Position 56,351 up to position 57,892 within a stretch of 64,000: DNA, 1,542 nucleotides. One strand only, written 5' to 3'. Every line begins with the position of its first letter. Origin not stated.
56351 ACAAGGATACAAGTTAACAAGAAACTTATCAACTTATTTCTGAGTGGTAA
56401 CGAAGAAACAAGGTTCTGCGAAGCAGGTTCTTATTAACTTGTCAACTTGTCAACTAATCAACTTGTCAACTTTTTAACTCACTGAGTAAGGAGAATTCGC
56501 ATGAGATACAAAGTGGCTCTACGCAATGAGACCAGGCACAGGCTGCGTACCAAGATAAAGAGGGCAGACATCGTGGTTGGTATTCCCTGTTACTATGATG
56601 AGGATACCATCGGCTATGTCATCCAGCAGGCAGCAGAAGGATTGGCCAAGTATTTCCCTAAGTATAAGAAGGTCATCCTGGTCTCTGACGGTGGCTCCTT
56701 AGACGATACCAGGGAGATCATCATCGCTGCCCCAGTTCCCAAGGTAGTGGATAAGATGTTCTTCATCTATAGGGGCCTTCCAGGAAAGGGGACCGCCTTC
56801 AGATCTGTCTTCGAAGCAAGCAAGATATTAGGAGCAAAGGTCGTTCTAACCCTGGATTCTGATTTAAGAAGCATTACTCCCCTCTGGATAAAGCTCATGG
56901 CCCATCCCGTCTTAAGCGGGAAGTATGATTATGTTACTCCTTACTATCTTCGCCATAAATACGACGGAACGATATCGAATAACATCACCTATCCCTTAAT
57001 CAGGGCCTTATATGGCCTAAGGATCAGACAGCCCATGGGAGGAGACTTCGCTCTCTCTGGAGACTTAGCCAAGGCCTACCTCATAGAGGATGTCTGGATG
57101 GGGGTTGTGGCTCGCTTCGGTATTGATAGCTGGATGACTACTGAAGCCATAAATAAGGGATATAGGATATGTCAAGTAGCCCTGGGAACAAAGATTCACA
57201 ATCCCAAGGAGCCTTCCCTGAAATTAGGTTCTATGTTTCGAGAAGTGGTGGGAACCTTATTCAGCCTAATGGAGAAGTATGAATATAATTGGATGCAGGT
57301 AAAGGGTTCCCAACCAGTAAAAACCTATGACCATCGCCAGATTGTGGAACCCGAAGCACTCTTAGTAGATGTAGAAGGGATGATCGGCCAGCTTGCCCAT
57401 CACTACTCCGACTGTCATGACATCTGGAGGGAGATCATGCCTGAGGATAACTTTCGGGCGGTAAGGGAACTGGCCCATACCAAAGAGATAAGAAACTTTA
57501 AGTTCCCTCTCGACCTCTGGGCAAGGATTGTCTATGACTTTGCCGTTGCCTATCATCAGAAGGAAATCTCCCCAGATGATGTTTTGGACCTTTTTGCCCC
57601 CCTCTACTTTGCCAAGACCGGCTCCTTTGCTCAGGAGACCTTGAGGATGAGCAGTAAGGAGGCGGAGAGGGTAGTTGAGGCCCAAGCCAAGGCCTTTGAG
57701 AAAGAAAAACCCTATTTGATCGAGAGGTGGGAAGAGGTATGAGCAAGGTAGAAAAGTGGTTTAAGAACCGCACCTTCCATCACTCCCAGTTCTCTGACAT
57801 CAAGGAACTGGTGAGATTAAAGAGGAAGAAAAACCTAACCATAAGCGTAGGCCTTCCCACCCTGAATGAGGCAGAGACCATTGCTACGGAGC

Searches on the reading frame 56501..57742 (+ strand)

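Call 24: search_protein_families(library=pfam, proteins=[window:56501-57742:+], max_evalue=0.001)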
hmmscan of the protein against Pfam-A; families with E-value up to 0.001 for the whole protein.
window:56501-57742:+ (413 aa): 2 families
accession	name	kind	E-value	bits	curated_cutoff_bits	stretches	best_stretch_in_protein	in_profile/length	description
PF00535.33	Glycos_transf_2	-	2.3e-05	24.8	23.3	1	26-157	2-123/168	Glycosyl transferase family 2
PF21969.2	MGS_GT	-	0.00015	21.7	27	1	113-229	94-212/239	Mannosylglycerate synthase, GT domain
